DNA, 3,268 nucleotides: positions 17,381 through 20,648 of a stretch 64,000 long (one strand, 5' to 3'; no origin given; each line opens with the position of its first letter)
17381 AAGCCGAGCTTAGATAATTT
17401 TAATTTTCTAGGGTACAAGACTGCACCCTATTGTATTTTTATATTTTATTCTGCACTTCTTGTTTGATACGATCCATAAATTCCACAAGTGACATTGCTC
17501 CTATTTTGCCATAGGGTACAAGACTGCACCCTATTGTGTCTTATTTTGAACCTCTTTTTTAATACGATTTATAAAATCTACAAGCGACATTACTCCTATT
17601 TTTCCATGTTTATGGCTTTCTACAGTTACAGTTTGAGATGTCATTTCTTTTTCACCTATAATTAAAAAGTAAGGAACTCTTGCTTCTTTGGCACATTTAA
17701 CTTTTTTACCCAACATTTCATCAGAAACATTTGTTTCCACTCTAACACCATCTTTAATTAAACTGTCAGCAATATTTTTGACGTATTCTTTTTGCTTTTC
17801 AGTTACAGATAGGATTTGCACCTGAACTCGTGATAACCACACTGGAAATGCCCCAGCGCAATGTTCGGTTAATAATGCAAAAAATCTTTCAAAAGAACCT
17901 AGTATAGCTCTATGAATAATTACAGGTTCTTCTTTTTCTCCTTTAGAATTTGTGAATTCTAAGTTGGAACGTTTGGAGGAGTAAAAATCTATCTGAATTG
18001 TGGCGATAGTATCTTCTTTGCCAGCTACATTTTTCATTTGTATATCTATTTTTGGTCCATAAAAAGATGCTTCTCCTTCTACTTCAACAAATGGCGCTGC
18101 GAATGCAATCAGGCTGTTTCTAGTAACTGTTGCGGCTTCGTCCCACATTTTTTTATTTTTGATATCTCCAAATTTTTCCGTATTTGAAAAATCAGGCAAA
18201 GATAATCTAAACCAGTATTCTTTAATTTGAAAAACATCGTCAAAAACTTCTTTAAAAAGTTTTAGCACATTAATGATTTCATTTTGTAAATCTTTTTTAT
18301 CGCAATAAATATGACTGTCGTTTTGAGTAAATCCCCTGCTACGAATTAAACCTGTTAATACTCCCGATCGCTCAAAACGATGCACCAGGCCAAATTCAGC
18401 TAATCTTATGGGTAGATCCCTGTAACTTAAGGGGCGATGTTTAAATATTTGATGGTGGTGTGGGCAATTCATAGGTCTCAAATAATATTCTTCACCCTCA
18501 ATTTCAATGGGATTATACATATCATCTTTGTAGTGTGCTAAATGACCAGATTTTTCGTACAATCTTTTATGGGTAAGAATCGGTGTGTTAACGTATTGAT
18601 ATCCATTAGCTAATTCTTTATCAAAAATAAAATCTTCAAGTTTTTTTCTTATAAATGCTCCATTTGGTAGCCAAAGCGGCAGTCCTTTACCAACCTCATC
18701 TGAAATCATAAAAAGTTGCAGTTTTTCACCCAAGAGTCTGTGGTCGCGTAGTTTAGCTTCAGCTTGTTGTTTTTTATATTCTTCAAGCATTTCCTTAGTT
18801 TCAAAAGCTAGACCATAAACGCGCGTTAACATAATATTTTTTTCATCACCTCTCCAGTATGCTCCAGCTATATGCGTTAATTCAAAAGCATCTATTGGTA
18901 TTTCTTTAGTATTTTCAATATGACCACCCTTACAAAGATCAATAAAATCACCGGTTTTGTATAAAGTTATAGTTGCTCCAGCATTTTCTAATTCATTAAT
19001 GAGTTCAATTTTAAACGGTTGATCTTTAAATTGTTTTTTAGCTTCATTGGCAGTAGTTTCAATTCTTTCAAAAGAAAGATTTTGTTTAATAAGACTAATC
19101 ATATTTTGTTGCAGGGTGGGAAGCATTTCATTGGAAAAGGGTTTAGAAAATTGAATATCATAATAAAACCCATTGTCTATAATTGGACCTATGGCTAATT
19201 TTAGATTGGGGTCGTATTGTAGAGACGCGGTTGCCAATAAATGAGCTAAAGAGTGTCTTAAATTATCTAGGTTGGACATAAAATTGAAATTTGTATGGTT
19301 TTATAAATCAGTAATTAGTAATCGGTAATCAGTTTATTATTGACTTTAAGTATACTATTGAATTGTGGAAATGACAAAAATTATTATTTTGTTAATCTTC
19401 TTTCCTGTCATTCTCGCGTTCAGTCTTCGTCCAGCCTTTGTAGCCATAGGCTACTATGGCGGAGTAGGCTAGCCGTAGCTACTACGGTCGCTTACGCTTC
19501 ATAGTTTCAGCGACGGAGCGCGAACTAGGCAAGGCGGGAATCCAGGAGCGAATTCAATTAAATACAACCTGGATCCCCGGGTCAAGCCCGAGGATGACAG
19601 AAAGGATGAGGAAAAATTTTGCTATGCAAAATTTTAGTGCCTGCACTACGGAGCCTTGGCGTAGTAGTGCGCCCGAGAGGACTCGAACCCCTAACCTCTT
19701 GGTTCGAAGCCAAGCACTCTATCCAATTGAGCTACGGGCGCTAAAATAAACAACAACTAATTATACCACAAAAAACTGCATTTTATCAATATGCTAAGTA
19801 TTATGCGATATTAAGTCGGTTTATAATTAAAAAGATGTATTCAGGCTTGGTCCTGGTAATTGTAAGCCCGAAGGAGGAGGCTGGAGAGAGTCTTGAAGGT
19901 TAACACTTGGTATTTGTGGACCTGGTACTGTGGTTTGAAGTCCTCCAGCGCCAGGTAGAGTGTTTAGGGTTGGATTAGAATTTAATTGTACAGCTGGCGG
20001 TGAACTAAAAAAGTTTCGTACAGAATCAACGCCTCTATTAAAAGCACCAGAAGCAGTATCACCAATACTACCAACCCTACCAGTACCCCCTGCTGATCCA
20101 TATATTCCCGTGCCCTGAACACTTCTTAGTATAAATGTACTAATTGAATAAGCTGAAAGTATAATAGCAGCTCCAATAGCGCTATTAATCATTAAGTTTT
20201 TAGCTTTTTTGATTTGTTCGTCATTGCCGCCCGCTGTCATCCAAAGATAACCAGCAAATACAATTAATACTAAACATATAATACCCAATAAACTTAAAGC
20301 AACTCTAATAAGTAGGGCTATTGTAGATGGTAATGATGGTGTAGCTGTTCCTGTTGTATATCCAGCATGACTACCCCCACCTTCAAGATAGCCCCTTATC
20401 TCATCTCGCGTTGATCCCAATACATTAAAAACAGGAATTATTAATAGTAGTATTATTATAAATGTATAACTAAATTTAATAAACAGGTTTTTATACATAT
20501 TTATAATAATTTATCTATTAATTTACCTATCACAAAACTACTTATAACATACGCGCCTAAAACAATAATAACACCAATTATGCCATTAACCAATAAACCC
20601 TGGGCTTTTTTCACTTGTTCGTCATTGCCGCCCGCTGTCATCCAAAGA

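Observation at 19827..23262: Seven-gene tandem array of paralogous VirB2/TrbC-like pilin proteins with hypervariable ectodomains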

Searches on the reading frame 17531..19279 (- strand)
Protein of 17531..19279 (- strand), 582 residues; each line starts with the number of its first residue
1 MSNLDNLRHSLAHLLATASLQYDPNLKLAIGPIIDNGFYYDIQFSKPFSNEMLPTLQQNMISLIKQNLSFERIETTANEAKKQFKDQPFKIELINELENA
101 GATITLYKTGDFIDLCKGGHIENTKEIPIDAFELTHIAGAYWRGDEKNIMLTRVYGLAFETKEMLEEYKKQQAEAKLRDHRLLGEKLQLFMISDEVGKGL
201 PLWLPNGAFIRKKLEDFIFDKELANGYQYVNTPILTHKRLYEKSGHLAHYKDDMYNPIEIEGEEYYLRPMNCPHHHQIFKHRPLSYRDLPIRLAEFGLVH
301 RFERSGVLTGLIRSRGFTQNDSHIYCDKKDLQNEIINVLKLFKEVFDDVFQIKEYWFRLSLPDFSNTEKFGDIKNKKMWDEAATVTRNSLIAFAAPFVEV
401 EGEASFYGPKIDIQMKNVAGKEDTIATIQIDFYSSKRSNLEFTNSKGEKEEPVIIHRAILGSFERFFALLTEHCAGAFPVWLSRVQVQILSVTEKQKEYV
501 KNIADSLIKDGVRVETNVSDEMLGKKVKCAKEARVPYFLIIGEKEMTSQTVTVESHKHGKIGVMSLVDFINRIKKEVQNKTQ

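Call 25: list_cluster_members(proteins=[window:17531-19279:-, window:20888-21295:-, window:23269-24663:-, window:29820-31106:-, window:22310-22723:-])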
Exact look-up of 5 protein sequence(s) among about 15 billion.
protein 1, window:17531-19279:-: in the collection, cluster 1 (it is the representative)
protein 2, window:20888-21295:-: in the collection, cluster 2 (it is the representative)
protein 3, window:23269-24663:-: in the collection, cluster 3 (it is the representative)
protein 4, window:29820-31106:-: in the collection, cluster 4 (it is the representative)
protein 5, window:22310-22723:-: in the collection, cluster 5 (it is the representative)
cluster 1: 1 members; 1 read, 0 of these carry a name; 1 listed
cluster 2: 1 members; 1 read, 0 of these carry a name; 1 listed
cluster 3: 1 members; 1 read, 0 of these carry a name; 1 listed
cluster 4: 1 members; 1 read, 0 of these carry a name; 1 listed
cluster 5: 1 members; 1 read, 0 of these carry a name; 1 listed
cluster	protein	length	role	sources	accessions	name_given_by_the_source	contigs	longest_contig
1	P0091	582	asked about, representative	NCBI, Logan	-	-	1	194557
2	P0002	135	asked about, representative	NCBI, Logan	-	-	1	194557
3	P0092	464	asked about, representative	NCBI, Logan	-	-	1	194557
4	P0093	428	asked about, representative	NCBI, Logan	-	-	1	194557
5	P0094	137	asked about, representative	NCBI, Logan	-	-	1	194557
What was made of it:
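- Tried and rejected: Cluster look-ups gave no organism names (call 25).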

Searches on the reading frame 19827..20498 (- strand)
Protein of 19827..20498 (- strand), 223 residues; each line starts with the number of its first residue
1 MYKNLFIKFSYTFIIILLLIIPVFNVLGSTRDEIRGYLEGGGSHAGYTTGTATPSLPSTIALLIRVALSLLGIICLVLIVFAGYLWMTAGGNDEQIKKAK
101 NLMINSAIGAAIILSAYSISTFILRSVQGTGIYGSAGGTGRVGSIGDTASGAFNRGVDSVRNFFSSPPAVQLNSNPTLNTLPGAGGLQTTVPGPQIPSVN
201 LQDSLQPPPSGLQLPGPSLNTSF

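Call 3: search_protein_families(library=pfam, proteins=[window:19827-20498:-], max_evalue=1)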
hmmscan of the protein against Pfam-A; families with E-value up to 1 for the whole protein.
window:19827-20498:- (223 aa): 1 family
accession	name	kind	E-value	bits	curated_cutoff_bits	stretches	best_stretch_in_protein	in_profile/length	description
PF18895.5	T4SS_pilin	-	1.1e-09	38.6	26.6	1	64-123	12-71/71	Type IV secretion system pilin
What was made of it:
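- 19827..20498 (-): Pilin p1 (223 aa), last in transcription order. It carries a 99-aa G/S/P-rich C-terminal extension after helix 2. PF18895 at 1.1e-9 and 38.6 bits (call 3).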

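Call 4: search_protein_families(library=ncbifam, proteins=[window:19827-20498:-], max_evalue=1)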
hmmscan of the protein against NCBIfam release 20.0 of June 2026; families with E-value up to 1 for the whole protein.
window:19827-20498:- (223 aa): 1 family
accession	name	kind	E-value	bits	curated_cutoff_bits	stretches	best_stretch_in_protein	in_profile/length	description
NF045849.1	ICE_MMCAP2_0565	equivalog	1.1e-06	28.2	40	1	62-125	15-78/80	Mbov_0395 family pilin-like conjugal transfer protein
